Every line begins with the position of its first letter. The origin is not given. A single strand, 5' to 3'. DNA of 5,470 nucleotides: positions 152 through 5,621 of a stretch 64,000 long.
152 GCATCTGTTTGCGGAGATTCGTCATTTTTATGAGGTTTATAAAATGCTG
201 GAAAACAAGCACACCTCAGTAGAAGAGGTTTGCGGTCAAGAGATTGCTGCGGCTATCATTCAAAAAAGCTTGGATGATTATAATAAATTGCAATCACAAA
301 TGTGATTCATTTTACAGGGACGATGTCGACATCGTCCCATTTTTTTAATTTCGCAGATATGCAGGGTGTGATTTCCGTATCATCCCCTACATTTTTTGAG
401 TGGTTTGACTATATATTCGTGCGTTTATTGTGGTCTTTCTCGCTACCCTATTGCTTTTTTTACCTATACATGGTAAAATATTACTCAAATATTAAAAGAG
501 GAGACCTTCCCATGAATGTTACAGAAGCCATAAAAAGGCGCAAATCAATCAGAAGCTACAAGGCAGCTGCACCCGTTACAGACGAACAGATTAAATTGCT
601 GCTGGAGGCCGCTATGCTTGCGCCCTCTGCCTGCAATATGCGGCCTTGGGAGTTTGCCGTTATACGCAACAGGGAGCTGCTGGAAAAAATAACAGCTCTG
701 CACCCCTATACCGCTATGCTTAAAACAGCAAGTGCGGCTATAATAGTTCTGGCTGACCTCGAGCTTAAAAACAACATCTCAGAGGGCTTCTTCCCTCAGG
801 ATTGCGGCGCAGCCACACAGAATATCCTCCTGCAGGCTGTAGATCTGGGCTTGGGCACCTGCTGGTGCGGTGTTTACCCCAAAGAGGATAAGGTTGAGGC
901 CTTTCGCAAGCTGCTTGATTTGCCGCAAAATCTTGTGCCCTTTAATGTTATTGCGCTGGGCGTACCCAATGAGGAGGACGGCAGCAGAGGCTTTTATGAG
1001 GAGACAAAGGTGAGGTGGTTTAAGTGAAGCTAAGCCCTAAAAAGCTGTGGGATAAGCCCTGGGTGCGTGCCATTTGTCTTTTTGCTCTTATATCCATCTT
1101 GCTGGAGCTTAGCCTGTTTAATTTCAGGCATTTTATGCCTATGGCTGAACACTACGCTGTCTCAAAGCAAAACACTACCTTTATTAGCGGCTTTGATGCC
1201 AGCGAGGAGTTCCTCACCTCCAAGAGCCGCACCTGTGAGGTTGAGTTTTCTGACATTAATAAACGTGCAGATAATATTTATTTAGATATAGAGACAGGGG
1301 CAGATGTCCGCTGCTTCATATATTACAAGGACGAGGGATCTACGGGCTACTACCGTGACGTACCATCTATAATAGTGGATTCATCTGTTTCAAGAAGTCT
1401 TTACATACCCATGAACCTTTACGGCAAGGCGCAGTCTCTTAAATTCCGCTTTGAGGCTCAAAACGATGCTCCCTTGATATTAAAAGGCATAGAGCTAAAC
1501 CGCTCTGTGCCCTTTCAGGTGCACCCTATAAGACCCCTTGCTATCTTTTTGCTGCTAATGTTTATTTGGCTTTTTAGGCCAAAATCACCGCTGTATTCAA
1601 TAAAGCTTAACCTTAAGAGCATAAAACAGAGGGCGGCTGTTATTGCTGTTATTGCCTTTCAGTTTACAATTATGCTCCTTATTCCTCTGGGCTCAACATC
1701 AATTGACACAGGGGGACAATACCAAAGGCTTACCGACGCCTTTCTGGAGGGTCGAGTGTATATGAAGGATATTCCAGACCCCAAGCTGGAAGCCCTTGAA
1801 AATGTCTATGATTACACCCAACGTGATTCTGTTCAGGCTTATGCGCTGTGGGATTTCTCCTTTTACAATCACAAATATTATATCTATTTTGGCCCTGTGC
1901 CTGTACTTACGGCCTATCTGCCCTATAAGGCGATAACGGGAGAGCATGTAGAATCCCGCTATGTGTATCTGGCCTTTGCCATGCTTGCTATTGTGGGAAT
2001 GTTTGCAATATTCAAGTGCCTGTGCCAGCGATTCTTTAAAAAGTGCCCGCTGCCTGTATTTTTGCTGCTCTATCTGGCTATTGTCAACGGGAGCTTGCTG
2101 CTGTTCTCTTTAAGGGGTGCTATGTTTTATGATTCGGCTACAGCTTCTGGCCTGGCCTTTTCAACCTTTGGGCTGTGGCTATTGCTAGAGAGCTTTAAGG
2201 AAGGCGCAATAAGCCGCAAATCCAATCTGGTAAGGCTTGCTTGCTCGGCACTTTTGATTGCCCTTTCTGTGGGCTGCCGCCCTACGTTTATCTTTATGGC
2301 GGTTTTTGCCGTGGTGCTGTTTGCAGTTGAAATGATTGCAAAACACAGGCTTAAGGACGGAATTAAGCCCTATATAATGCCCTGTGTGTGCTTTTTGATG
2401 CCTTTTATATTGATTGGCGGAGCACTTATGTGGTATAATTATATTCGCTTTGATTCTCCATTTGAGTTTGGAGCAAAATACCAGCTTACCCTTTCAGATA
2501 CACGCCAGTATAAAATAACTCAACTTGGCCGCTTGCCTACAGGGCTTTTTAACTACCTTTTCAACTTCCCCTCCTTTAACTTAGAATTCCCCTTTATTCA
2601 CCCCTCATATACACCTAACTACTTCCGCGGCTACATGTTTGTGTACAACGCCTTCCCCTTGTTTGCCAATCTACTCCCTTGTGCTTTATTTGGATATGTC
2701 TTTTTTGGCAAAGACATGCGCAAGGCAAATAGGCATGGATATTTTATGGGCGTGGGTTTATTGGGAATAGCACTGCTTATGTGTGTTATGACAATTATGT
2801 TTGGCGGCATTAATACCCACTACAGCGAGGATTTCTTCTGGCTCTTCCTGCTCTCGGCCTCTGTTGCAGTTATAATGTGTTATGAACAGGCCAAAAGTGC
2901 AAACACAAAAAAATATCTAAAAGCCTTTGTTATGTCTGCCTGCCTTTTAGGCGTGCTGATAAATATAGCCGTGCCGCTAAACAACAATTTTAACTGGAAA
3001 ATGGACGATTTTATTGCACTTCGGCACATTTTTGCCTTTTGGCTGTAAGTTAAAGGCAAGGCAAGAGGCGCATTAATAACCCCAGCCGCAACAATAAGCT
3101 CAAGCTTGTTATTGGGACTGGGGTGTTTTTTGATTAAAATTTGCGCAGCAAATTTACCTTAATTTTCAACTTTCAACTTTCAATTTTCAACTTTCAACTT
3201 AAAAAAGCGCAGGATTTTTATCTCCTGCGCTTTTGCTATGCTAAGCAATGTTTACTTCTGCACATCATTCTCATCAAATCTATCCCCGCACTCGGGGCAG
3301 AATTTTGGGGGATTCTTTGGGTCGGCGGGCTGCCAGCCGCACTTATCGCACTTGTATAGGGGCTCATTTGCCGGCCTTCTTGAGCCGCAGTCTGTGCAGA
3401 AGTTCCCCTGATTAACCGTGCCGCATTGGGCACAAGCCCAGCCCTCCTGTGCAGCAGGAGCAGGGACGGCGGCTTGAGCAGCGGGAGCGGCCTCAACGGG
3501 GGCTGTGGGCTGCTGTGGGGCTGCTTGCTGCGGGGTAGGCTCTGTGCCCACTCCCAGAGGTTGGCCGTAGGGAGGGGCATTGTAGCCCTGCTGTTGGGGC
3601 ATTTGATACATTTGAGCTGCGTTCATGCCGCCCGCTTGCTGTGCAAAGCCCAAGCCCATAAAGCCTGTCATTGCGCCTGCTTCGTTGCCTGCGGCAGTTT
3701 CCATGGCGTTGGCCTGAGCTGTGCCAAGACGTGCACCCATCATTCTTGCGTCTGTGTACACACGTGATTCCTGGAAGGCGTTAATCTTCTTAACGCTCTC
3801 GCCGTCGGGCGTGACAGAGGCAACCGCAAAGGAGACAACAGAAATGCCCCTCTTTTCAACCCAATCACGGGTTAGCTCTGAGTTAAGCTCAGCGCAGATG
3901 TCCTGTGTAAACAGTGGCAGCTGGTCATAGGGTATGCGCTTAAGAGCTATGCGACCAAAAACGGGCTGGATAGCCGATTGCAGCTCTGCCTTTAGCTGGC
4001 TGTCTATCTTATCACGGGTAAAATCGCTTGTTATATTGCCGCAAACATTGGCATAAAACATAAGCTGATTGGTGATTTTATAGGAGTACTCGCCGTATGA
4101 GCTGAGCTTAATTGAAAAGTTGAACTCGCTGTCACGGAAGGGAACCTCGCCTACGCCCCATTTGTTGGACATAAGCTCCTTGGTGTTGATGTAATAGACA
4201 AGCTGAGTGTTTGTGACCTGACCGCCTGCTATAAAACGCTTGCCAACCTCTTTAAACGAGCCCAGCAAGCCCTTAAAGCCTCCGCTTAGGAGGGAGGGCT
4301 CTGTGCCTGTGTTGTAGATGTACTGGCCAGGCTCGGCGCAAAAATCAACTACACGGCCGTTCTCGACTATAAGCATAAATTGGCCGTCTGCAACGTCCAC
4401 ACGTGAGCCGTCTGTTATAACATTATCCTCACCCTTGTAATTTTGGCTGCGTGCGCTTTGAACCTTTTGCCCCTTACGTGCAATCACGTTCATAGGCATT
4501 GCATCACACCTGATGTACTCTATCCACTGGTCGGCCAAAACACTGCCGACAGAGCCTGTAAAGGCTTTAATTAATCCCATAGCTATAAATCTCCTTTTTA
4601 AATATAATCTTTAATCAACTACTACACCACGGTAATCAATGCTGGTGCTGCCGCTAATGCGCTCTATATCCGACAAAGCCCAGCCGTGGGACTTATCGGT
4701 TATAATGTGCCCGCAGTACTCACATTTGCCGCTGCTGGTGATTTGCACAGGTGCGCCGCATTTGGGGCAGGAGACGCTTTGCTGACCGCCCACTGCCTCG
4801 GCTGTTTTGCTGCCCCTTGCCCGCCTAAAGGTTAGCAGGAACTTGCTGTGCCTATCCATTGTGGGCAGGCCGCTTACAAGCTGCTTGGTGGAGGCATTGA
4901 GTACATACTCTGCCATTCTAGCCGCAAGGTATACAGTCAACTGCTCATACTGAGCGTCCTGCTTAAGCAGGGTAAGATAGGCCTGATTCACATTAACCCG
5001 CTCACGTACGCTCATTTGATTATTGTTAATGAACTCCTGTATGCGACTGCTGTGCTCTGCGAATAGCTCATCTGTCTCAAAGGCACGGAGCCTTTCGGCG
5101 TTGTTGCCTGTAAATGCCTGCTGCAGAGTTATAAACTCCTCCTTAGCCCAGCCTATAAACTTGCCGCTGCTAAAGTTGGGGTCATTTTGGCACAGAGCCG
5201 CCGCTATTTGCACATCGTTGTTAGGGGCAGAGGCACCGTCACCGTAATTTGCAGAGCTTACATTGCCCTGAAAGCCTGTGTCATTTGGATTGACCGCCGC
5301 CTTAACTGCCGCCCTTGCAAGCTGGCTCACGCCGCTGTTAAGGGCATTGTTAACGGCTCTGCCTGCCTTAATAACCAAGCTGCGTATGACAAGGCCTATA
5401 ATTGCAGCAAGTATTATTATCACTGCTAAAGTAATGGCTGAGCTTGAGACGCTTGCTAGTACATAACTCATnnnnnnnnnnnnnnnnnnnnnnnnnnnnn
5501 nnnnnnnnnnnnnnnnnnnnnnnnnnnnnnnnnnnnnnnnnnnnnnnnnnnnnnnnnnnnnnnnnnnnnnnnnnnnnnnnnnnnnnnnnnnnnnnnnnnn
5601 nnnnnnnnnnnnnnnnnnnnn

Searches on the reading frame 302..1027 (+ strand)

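Call 6: search_protein_families(library=pfam, proteins=[window:302-1027:+])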
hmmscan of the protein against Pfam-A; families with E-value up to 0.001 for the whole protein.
window:302-1027:+ (241 aa): 2 families
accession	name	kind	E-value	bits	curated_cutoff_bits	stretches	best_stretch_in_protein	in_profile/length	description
PF00881.29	Nitroreductase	-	3.2e-29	102.7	23.5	2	77-131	1-54/167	Nitroreductase family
PF14512.11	TM1586_NiRdase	-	8.5e-16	58.7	27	2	93-125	156-189/215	Putative TM nitroreductase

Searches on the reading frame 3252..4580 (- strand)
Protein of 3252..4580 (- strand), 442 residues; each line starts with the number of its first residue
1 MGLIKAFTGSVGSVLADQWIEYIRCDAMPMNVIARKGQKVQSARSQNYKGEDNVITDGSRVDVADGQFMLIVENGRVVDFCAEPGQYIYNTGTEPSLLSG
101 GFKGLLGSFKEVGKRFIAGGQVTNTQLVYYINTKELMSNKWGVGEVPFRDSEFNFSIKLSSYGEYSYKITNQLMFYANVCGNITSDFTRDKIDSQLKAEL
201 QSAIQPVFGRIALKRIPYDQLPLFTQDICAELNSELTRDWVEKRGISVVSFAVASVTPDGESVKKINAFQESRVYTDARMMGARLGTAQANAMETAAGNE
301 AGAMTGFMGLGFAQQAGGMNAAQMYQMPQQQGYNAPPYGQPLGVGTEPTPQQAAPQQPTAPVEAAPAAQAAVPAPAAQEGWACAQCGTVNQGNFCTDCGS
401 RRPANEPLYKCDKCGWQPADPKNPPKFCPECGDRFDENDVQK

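Call 6: search_protein_families(library=pfam, proteins=[window:3252-4580:-])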
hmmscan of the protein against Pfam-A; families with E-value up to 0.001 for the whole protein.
window:3252-4580:- (442 aa): 2 families
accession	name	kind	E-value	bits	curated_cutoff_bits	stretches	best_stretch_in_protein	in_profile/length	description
PF13421.11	Band_7_1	-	1.7e-15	57.7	24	1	49-259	5-196/211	SPFH domain-Band 7 family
PF01145.31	Band_7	-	6.2e-06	26.8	23.6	1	67-279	7-168/176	SPFH domain / Band 7 family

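Call 27: list_cluster_members(proteins=[window:3252-4580:-, window:4611-5471:-, window:6689-7141:+, window:13203-13754:-, window:14448-14825:-, window:24780-24974:+, window:25095-26864:-, window:31335-33275:+, window:34596-35285:+, window:35392-36951:+])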
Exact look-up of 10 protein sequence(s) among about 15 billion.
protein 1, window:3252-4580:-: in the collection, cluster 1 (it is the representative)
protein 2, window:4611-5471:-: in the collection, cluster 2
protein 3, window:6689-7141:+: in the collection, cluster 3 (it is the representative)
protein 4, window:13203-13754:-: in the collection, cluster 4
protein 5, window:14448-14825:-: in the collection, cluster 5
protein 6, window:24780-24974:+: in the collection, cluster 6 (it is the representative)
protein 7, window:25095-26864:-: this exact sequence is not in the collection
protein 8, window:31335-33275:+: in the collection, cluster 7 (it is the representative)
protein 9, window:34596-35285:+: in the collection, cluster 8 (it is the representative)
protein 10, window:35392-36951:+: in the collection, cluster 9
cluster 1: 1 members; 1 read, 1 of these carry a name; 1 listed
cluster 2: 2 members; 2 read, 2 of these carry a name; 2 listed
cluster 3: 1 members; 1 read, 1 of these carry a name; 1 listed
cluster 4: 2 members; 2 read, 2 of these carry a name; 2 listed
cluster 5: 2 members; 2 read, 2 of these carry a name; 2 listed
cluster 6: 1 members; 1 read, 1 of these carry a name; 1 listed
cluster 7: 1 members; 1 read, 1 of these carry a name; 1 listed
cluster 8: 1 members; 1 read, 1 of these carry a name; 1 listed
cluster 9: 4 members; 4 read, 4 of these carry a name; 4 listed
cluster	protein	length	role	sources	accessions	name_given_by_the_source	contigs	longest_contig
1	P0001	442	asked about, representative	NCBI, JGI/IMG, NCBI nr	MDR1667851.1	MAG: SPFH domain-containing protein [Bacteroidales bacterium] | membrane protease subunit (stomatin/prohibitin family) | SPFH domain-containing protein [Bacteroidales bacterium]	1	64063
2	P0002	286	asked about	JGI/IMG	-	predicted lipid-binding transport protein (Tim44 family)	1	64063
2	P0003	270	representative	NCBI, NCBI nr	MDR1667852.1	MAG: zinc-ribbon domain-containing transport protein [Bacteroidales bacterium] | zinc-ribbon domain-containing transport protein [Bacteroidales bacterium]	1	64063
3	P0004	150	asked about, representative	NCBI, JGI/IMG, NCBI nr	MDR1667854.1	MAG: hypothetical protein LBS03_09240 [Bacteroidales bacterium] | hypothetical protein | hypothetical protein [Bacteroidales bacterium]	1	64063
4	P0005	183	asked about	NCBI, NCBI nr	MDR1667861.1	MAG: hypothetical protein LBS03_09285 [Bacteroidales bacterium] | hypothetical protein [Bacteroidales bacterium]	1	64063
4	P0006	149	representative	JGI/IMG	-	N6-adenosine-specific RNA methylase IME4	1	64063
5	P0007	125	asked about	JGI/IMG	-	hypothetical protein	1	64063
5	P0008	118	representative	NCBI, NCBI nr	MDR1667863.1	MAG: hypothetical protein LBS03_09295 [Bacteroidales bacterium] | hypothetical protein [Bacteroidales bacterium]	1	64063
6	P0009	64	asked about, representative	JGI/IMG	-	Mn2+/Fe2+ NRAMP family transporter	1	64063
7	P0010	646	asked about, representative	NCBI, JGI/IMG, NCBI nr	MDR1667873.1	MAG: RagB/SusD family nutrient uptake outer membrane protein [Bacteroidales bacterium] | hypothetical protein | RagB/SusD family nutrient uptake outer membrane protein [Bacteroidales bacterium]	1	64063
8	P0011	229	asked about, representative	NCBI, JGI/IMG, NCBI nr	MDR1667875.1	MAG: DUF4998 domain-containing protein [Bacteroidales bacterium] | hypothetical protein | DUF4998 domain-containing protein [Bacteroidales bacterium]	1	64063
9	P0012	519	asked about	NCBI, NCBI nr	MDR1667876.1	MAG: Ig-like domain-containing protein [Bacteroidales bacterium] | Ig-like domain-containing protein [Bacteroidales bacterium]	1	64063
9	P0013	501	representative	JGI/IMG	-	uncharacterized protein YjdB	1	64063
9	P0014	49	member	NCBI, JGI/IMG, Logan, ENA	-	hypothetical protein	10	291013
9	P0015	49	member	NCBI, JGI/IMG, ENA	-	hypothetical protein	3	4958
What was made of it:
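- On Horizontally acquired genomic island or ICE inserted in a Bacteroidales chromosome: The source contig is 64,063 bp against the 64,000-bp window (call 27).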

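Call 28: find_homologous_proteins(query=window:3252-4580:-)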
Query window:3252-4580:- (442 aa): 8000 proteins with E <= 0.001 among 8000 candidates; the best 120 are listed.
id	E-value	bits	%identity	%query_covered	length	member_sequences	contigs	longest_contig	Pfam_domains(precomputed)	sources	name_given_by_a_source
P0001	0.0e+0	1021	100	100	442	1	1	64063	PF13421.12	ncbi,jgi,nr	ncbi:MAG: SPFH domain-containing protein [Bacteroidales bacterium]|jgi:membrane protease subunit (st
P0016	3.1e-206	704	69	99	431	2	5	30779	PF13421.12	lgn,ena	-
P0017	3.6e-206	704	68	99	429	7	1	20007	PF13421.12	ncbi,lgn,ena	-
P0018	1.6e-205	702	69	99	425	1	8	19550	PF01145.32,PF13421.12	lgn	-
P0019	1.1e-199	682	68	99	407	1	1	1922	PF13421.12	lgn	-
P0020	4.0e-198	677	67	100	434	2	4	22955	PF13421.12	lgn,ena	-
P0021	8.3e-194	663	67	99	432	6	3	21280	PF01145.32,PF13421.12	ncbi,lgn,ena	-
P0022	8.6e-194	663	67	100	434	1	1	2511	PF01145.32,PF13421.12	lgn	-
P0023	1.1e-192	659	67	100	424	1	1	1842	PF13421.12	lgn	-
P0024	1.5e-192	659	65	100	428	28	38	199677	PF13421.12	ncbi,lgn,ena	-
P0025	6.5e-191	653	64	100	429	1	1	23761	PF13421.12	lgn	-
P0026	6.6e-191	653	67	99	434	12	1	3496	PF13421.12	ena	-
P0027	6.2e-188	644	66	99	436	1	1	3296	PF01145.32,PF13421.12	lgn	-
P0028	2.2e-187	642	66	100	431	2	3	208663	PF01145.32,PF13421.12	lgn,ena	-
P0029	3.2e-186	638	64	100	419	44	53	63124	PF13421.12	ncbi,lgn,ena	-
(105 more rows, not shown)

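Call 29: find_encoding_contigs(protein=P0016, flank=10000, max_places=3)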
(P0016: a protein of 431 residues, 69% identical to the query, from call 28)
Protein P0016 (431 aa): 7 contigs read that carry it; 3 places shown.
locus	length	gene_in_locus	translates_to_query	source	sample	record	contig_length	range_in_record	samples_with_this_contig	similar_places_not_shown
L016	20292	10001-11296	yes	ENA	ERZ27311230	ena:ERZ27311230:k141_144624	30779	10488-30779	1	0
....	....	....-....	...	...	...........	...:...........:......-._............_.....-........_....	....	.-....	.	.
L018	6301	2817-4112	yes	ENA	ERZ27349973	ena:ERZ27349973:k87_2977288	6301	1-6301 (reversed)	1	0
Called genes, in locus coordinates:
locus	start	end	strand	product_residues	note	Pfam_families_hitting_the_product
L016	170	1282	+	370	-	PF22020:RlmL_1st, PF02926:THUMP, PF01170:UPF0020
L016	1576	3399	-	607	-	PF13522:GATase_6, PF13537:GATase_7, PF01380:SIS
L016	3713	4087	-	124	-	PF01042:Ribonuc_L-PSP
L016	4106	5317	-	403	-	PF00291:PALP, PF01842:ACT (weak)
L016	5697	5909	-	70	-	PF00313:CSD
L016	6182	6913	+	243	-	PF26351:DUF8091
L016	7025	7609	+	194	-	-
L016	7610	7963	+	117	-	PF13248:Zn_ribbon_3 (weak)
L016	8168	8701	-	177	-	PF00719:Pyrophosphatase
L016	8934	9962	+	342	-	PF04280:Tim44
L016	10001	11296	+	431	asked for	PF13421:Band_7_1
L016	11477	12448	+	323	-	PF00892:EamA, PF06027:SLC35F (faint), PF10639:TMEM234 (faint), PF00892:EamA, PF05653:Mg_trans_NIPA (weak)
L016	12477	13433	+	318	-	PF00389:2-Hacid_dh, PF02826:2-Hacid_dh_C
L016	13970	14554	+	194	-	PF05198:IF3_N, PF00707:IF3_C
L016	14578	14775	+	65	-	PF01632:Ribosomal_L35p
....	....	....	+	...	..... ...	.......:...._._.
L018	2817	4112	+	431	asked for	PF13421:Band_7_1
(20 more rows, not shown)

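Call 30: find_encoding_contigs(protein=P0024, flank=10000, max_places=3)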
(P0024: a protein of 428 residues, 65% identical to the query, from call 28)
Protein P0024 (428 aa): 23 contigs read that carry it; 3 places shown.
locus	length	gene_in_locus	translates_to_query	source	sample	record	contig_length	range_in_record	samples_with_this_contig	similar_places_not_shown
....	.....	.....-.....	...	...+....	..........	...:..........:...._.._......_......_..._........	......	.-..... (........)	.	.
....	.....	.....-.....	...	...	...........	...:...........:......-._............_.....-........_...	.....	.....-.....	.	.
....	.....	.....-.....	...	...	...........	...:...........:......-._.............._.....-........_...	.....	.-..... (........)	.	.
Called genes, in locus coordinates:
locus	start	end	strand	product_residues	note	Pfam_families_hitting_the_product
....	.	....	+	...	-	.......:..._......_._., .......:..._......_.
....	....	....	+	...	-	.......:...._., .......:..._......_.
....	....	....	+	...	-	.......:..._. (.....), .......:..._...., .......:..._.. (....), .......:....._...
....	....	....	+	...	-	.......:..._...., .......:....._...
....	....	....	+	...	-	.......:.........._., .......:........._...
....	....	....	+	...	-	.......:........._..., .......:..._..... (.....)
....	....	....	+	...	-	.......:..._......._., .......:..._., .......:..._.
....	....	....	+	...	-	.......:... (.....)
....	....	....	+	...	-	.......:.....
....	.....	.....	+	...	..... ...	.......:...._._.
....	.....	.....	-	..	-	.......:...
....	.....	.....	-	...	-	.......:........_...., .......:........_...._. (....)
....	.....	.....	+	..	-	-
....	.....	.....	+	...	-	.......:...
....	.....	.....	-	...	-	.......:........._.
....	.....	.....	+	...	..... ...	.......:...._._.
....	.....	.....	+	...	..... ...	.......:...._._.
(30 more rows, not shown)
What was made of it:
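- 302..7141 (.): Block A: Clostridia/Oscillospiraceae-like chromosomal genes. They are a nitroreductase, a 674-aa protein, SPFH, two Tim44-like genes and a 150-aa membrane protein. They carry SD motifs and sigma70-type promoters. They lie beside Tim44, and one or other of their contigs also carries ppa, IF3-L35-L20 or SleB-type Hydrolase_2 (calls 28-30).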

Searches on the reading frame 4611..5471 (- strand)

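Call 6: search_protein_families(library=pfam, proteins=[window:4611-5471:-])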
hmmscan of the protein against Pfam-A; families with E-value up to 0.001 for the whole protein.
window:4611-5471:- (286 aa): 1 family
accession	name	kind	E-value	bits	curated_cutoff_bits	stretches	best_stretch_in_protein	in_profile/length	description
PF04280.21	Tim44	-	7.1e-15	55.8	29.6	1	91-222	6-136/147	Tim44-like domain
